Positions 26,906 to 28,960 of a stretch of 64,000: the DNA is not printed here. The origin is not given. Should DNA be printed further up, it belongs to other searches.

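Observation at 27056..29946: Isoprenoid block with isopentenyl phosphate kinase next to a single-polypeptide fusion of type-1 IPP isomerase and GGPP synthase.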

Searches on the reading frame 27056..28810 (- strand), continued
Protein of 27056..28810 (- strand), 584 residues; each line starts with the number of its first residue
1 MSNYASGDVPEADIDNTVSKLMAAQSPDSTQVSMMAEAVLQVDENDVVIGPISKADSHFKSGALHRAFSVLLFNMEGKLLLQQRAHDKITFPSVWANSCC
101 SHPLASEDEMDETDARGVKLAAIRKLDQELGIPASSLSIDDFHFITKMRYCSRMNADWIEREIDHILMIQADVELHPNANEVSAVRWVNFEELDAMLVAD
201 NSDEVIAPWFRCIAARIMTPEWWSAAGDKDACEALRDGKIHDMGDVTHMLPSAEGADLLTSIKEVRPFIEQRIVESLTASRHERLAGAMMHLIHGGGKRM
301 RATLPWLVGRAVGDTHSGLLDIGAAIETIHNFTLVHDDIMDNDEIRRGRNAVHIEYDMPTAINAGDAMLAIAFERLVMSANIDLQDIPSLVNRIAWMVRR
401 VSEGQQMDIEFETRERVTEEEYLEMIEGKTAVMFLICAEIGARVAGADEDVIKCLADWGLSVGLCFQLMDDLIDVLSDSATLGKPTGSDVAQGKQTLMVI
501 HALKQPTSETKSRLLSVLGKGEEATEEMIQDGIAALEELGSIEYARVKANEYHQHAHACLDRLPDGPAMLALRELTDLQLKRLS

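Call 22: list_cluster_members(proteins=[P0133, P0217, P0136, P0162, P0170, P0181, P0197, P0239, P0262, P0124])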
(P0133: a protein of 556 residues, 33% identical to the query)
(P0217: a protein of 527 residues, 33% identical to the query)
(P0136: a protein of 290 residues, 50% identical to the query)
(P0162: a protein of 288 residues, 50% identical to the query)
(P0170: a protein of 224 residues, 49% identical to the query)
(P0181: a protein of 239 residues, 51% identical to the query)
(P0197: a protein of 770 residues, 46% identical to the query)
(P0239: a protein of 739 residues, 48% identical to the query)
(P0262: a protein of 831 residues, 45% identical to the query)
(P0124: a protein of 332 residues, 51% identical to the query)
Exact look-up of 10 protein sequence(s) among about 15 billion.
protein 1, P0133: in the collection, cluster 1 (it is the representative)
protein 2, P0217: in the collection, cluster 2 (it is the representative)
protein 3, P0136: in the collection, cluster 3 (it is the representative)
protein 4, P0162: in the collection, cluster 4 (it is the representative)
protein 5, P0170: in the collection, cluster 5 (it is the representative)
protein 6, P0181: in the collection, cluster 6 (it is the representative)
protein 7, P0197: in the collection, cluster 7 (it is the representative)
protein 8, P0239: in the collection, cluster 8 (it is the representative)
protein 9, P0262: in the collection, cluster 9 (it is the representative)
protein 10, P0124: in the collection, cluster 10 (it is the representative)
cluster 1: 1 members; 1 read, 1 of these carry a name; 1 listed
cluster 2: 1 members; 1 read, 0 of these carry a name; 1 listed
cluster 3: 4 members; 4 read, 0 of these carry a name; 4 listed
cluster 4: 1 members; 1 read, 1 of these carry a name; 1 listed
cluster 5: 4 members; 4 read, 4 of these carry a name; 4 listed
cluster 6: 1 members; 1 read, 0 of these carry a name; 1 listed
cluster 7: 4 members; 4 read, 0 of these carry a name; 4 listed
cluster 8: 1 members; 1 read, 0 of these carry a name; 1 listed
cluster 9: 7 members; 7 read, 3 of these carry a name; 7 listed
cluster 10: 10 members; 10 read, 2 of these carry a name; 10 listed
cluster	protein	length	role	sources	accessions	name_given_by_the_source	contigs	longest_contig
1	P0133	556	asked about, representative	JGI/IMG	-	geranylgeranyl diphosphate synthase type 3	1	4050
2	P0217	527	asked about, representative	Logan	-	-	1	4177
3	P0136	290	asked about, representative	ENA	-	-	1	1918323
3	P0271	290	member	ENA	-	-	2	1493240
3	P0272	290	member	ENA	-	-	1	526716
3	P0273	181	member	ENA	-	-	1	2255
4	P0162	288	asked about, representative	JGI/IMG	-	isopentenyl-diphosphate delta-isomerase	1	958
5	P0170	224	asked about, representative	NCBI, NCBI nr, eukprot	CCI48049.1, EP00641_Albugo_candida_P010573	unnamed protein product [Albugo candida] | CCI48049.1 unnamed protein product [Albugo candida]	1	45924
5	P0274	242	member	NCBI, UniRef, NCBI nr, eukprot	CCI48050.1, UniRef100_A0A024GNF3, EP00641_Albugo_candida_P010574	unnamed protein product [Albugo candida] | isopentenyl-diphosphate Delta-isomerase n=4 Tax=Albugo candida TaxID=65357 ... | CCI48050.1 unnamed protein product [Albugo candida]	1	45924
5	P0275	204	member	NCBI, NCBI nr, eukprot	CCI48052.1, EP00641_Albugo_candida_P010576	unnamed protein product [Albugo candida] | CCI48052.1 unnamed protein product [Albugo candida]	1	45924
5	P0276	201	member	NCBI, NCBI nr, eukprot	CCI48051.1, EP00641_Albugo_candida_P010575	unnamed protein product [Albugo candida] | CCI48051.1 unnamed protein product [Albugo candida]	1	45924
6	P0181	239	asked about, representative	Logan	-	-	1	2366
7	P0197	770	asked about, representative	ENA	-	-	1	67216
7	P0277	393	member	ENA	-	-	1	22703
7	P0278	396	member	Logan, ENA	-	-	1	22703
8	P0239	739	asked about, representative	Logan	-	-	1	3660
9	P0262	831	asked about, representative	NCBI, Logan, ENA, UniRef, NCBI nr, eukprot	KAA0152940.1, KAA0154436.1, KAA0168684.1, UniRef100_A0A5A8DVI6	hypothetical protein FNF29_03464 [Cafeteria roenbergensis] | Nudix hydrolase domain-containing protein n=1 Tax=Cafeteria roenbergensis TaxID=33653 ... | KAA0152940.1 hypothetical protein FNF29_03464 [Cafeteria roenbergensis]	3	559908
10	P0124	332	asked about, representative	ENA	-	-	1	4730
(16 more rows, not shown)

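Call 24: find_encoding_contigs(protein=P0133, flank=5000, max_places=3)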
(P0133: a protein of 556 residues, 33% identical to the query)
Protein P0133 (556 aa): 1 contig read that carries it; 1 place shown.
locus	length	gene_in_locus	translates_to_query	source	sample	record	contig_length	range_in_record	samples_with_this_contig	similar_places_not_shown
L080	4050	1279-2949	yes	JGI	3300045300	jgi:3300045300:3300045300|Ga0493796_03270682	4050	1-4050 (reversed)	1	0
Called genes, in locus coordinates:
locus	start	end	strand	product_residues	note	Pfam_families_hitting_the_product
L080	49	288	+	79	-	-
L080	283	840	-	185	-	-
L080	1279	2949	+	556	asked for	PF00293:NUDIX, PF00348:polyprenyl_synt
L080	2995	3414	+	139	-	-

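Call 25: find_encoding_contigs(protein=P0217, flank=5000, max_places=3)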
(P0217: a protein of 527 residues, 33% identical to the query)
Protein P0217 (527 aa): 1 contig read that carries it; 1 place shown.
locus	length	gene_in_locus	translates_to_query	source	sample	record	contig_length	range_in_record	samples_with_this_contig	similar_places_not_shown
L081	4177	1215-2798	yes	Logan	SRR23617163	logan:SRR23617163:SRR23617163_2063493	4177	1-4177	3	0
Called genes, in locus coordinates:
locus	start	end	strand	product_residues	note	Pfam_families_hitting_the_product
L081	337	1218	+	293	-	PF01040:UbiA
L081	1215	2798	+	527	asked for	PF00293:NUDIX, PF00348:polyprenyl_synt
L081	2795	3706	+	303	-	PF02353:CMAS, PF05891:Methyltransf_PK (weak), PF01209:Ubie_methyltran (weak), PF13489:Methyltransf_23, PF13649:Methyltransf_25, PF13847:Methyltransf_31, PF08241:Methyltransf_11, PF08242:Methyltransf_12, +1 more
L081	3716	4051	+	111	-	PF00893:Multi_Drug_Res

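Call 28: search_protein_families(library=ncbifam, proteins=[L072:3949-4998:+, L077:4917-5999:+, L078:4781-5881:+, L069:5971-6645:+, L069:6642-7640:+, L075:4595-5236:+, P0133, P0217, P0136], max_evalue=1e-10)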
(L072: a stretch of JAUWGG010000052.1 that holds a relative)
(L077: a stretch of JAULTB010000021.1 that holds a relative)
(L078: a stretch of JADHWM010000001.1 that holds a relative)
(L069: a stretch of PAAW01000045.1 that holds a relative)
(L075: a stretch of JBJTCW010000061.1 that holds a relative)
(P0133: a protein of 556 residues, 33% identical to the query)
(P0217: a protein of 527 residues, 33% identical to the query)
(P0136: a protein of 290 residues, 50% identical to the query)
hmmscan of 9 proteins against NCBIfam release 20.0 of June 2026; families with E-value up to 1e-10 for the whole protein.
L072:3949-4998:+ (349 aa): 2 families
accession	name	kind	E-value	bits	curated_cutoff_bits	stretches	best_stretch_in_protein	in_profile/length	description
TIGR02151.1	IPP_isom_2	equivalog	3e-112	374.9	281.3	1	4-339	1-337/338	type 2 isopentenyl-diphosphate Delta-isomerase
NF008398.0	PRK11197.1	subfamily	3.7e-12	45.7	376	0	263-337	301-376/381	L-lactate dehydrogenase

L077:4917-5999:+ (360 aa): 3 families
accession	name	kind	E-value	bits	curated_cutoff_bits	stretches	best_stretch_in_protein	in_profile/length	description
TIGR02151.1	IPP_isom_2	equivalog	1.1e-120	402.7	281.3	1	4-342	1-337/338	type 2 isopentenyl-diphosphate Delta-isomerase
NF008398.0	PRK11197.1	subfamily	3.2e-12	45.9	376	0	261-336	296-372/381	L-lactate dehydrogenase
NF033901.1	L_lactate_LldD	exception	4.2e-11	42.5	550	0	261-335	296-371/377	FMN-dependent L-lactate dehydrogenase LldD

L078:4781-5881:+ (366 aa): 3 families
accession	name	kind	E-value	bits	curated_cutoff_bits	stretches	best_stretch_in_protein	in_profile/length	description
TIGR02151.1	IPP_isom_2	equivalog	9.7e-123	409.4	281.3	1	9-344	1-336/338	type 2 isopentenyl-diphosphate Delta-isomerase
NF033901.1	L_lactate_LldD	exception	1.3e-11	44.2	550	0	260-339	292-372/377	FMN-dependent L-lactate dehydrogenase LldD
NF008398.0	PRK11197.1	subfamily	1.5e-11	43.7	376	0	262-340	294-373/381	L-lactate dehydrogenase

L069:5971-6645:+ (224 aa): 2 families
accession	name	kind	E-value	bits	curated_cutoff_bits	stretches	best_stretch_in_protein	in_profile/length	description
TIGR02150.1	IPP_isom_1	equivalog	1.7e-42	145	105.8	1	22-194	1-158/159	isopentenyl-diphosphate delta-isomerase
NF002995.0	PRK03759.1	equivalog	1.7e-39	135.4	127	1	17-192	4-166/185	isopentenyl-diphosphate Delta-isomerase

L069:6642-7640:+ (332 aa): 16 families
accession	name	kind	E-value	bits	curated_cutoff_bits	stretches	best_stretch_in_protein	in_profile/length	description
NF040698.1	IdsA_Meth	equivalog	9.9e-86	287.9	468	1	7-330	3-326/328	short chain isoprenyl diphosphate synthase IdsA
NF041003.1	GGPP_syn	equivalog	5.1e-76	255.8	500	1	17-330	12-324/326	geranylgeranyl diphosphate synthase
NF040789.2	gerfarn_diphsyn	equivalog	4e-70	236.7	560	1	3-330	3-343/345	geranylfarnesyl diphosphate synthase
NF041169.1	f2_encap_cargo4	exception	1.8e-65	221.4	450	1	44-313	48-314/334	family 2 encapsulin nanocompartment cargo protein polyprenyl transferase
NF045485.1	FPPsyn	subfamily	7.9e-57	192.6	275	1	13-259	3-255/288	farnesyl diphosphate synthase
NF045549.1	GGPPsyn_IdsB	equivalog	2.4e-52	178.1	475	1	44-323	63-340/346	geranylgeranyl diphosphate synthase IdsB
NF045628.1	HxpDPsynlarge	equivalog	4.9e-51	173.6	500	1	20-330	9-309/311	hexaprenyl-diphosphate synthase large subunit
TIGR02749.1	prenyl_cyano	equivalog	2.5e-50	171.3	383.2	1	29-331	27-321/322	solanesyl diphosphate synthase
TIGR02748.1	GerC3_HepT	equivalog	6.6e-50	170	456.55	1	13-326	11-313/319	heptaprenyl diphosphate synthase component II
NF008140.0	PRK10888.1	equivalog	8.6e-49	166.6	412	1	35-304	33-295/323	octaprenyl diphosphate synthase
NF045685.1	GGPPSynCrtE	equivalog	1.5e-48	165.4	460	1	8-255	4-256/293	geranylgeranyl diphosphate synthase CrtE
NF042417.1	NPPPS_Mycobact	equivalog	6.8e-45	153.5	600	1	28-330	38-333/335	nonaprenyl/(2E,6E)-farnesyl/geranylgeranyl diphosphat synthase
NF007877.0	PRK10581.1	equivalog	8e-37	127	321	1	14-254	13-258/299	(2E,6E)-farnesyl diphosphate synthase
NF040627.1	GFPS_Meth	equivalog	2.4e-28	99.4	600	1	18-225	12-211/285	geranylfarnesyl diphosphate synthase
NF042416.1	GFPPS_Mycobact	equivalog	6e-26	91.2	600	1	33-291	29-308/350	bifunctional (2E,6E)-farnesyl/geranyl diphosphate synthase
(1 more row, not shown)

L075:4595-5236:+ (213 aa): 3 families
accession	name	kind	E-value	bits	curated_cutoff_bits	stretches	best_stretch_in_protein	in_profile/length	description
NF002995.0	PRK03759.1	equivalog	6e-40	136.9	127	1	2-166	5-169/185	isopentenyl-diphosphate Delta-isomerase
TIGR02150.1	IPP_isom_1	equivalog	6.2e-34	117.1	105.8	1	6-164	1-157/159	isopentenyl-diphosphate delta-isomerase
NF041653.1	Nud_hyd_Meth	equivalog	2.1e-12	47.1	300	1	9-165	5-156/170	Nudix hydrolase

P0133 (556 aa): 11 families
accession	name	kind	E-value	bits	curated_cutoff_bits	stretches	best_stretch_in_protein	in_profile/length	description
TIGR02150.1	IPP_isom_1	equivalog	9e-50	168.6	105.8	1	30-219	1-158/159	isopentenyl-diphosphate delta-isomerase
NF002995.0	PRK03759.1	equivalog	1.1e-34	119.7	127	1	25-218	4-167/185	isopentenyl-diphosphate Delta-isomerase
NF041169.1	f2_encap_cargo4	exception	1.8e-22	80.1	450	1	320-526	78-292/334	family 2 encapsulin nanocompartment cargo protein polyprenyl transferase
NF040698.1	IdsA_Meth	equivalog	3.2e-20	72.6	468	1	287-531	37-292/328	short chain isoprenyl diphosphate synthase IdsA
NF041003.1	GGPP_syn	equivalog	7.2e-19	68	500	1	286-529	34-286/326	geranylgeranyl diphosphate synthase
NF008140.0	PRK10888.1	equivalog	1e-16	61.2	412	1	286-530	38-286/323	octaprenyl diphosphate synthase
NF042417.1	NPPPS_Mycobact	equivalog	3.5e-15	55.9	600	1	310-524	75-292/335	nonaprenyl/(2E,6E)-farnesyl/geranylgeranyl diphosphat synthase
TIGR02749.1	prenyl_cyano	equivalog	4e-13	49.1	383.2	1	312-527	67-282/322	solanesyl diphosphate synthase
TIGR02748.1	GerC3_HepT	equivalog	6.5e-13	48.5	456.55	1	291-513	42-266/319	heptaprenyl diphosphate synthase component II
NF045549.1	GGPPsyn_IdsB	equivalog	3.4e-12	46.1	475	1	291-510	64-290/346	geranylgeranyl diphosphate synthase IdsB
NF045628.1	HxpDPsynlarge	equivalog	6.8e-12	45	500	1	321-517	64-262/311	hexaprenyl-diphosphate synthase large subunit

P0217 (527 aa): 18 families
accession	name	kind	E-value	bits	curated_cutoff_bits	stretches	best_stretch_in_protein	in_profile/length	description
NF040698.1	IdsA_Meth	equivalog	2e-55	188.3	468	1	200-526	9-327/328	short chain isoprenyl diphosphate synthase IdsA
NF041169.1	f2_encap_cargo4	exception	5.3e-51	173.8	450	1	230-525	47-332/334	family 2 encapsulin nanocompartment cargo protein polyprenyl transferase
NF041003.1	GGPP_syn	equivalog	1.2e-48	165.9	500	1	195-521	3-320/326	geranylgeranyl diphosphate synthase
NF002995.0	PRK03759.1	equivalog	4.3e-41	140.6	127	1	9-172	6-171/185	isopentenyl-diphosphate Delta-isomerase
NF045485.1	FPPsyn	subfamily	5.4e-39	134.1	275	1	215-476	19-280/288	farnesyl diphosphate synthase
NF045549.1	GGPPsyn_IdsB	equivalog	9.7e-34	116.9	475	1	230-507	62-329/346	geranylgeranyl diphosphate synthase IdsB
TIGR02748.1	GerC3_HepT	equivalog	2.6e-33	115.5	456.55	1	219-523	29-315/319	heptaprenyl diphosphate synthase component II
NF040789.2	gerfarn_diphsyn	equivalog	4.2e-32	111.7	560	1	219-526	31-344/345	geranylfarnesyl diphosphate synthase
NF042417.1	NPPPS_Mycobact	equivalog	1.9e-31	109.4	600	1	222-525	45-333/335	nonaprenyl/(2E,6E)-farnesyl/geranylgeranyl diphosphat synthase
NF008140.0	PRK10888.1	equivalog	2.2e-31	109.4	412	1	227-525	38-321/323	octaprenyl diphosphate synthase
TIGR02150.1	IPP_isom_1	equivalog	4.7e-31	107.8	105.8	1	12-168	1-157/159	isopentenyl-diphosphate delta-isomerase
TIGR02749.1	prenyl_cyano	equivalog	2.8e-30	105.5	383.2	1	227-525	38-320/322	solanesyl diphosphate synthase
NF045685.1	GGPPSynCrtE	equivalog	1.5e-27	96.4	460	1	196-448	5-254/293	geranylgeranyl diphosphate synthase CrtE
NF045628.1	HxpDPsynlarge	equivalog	5.8e-27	94.5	500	1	222-523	24-307/311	hexaprenyl-diphosphate synthase large subunit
NF007877.0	PRK10581.1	equivalog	3.5e-22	78.9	321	1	223-449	34-258/299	(2E,6E)-farnesyl diphosphate synthase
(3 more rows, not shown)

P0136 (290 aa): 2 families
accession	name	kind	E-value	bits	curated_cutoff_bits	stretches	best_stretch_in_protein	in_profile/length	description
TIGR02150.1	IPP_isom_1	equivalog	1.3e-42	145.3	105.8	1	44-216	1-158/159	isopentenyl-diphosphate delta-isomerase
NF002995.0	PRK03759.1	equivalog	3.2e-42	144.3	127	1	38-216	3-168/185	isopentenyl-diphosphate Delta-isomerase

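Call 31: find_encoding_contigs(protein=P0136, flank=6000, max_places=2)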
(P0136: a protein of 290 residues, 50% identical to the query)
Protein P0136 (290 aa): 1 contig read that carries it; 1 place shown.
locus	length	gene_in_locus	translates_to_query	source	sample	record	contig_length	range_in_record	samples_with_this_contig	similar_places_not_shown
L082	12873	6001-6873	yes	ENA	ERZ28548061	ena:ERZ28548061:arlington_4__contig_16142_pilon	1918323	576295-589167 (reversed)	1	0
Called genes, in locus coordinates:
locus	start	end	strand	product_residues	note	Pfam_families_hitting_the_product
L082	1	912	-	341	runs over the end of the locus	PF06723:MreB_Mbl, PF25229:Salactin, PF00022:Actin (weak), PF25216:Volactin (weak)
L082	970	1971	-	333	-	-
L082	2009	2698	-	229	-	-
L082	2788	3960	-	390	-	PF00108:Thiolase_N, PF00109:ketoacyl-synt (weak), PF22691:Thiolase_C_1, PF02803:Thiolase_C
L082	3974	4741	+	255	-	PF01885:PTS_2-RNA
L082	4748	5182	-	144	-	PF24460:DUF7575 (weak)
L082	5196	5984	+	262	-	PF00696:AA_kinase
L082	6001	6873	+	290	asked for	PF00293:NUDIX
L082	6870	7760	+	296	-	PF00348:polyprenyl_synt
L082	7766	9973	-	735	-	PF00009:GTP_EFTU, PF22042:EF-G_D2, PF03144:GTP_EFTU_D2, PF14492:EFG_III, PF03764:EFG_IV, PF00679:EFG_C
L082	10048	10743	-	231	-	PF00177:Ribosomal_S7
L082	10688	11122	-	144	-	PF00164:Ribosom_S12_S23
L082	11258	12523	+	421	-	PF01977:UbiD, PF20696:UbiD_C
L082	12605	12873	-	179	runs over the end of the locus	-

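Call 32: find_encoding_contigs(protein=P0175, flank=5000, max_places=2)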
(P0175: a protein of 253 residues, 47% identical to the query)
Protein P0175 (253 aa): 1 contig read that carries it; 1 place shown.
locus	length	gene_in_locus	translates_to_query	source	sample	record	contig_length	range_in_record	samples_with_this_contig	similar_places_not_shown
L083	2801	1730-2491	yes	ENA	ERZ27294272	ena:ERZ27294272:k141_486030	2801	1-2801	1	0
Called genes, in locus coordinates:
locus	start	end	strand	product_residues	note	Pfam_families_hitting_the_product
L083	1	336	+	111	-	?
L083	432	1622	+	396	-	-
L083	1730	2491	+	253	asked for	PF00293:NUDIX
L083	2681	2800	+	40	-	?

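Call 53: predict_structure(alignment_id=A1)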
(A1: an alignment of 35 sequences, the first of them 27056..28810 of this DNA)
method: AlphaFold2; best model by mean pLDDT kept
length: 584 residues; sequences in the alignment: 35
mean_pLDDT: 43.2   pTM: 0.38
mean pLDDT of the five models: 43.2, 39.0, 38.1, 35.3, 35.0
residues with pLDDT >= 90: 0; 70-90: 51; 50-70: 131; < 50: 402
segments of 3 or more residues with pLDDT < 50: 1-70, 83-115, 144-167, 178-183, 197-218, 225-417, 423-437, 439-447, 477-489, 491-494, 578-584
pLDDT, mean of each block of 10 residues (from residue 1): 26 32 27 25 29 28 35 62 38 32 35 48 54 64 43 28 44 57 55 49 36 45 45 38 28 30 37 33 31 28 30 30 33 28 29 26 31 33 31 35 32 43 45 47 50 61 60 50 40 56 79 71 65 81 77 76 58 51 39
secondary structure, 60 per line:
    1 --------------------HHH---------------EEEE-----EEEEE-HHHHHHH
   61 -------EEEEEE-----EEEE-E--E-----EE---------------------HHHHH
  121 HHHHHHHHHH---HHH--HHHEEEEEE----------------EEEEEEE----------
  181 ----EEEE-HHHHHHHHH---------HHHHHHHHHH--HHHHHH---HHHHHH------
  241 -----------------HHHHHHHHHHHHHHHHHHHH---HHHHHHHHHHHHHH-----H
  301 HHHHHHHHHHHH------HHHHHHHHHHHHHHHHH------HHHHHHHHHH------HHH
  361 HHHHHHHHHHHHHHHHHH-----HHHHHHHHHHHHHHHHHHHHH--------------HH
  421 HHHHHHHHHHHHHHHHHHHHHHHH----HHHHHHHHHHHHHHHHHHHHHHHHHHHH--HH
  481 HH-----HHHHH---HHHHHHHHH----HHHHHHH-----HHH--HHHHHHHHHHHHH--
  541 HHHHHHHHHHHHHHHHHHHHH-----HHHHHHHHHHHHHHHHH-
elements in order: E39-42 E48-52 H54-60 E68-73 E79-82 H116-130 E142-147 E164-170 E185-188 H190-198 H208-217 H220-225 H229-234 H258-277 H281-294 H300-312 H319-335 H342-351 H358-378 H384-404 H419-444 H449-476 H479-482 H488-492 H496-504 H509-515 H526-538 H541-561 H567-583
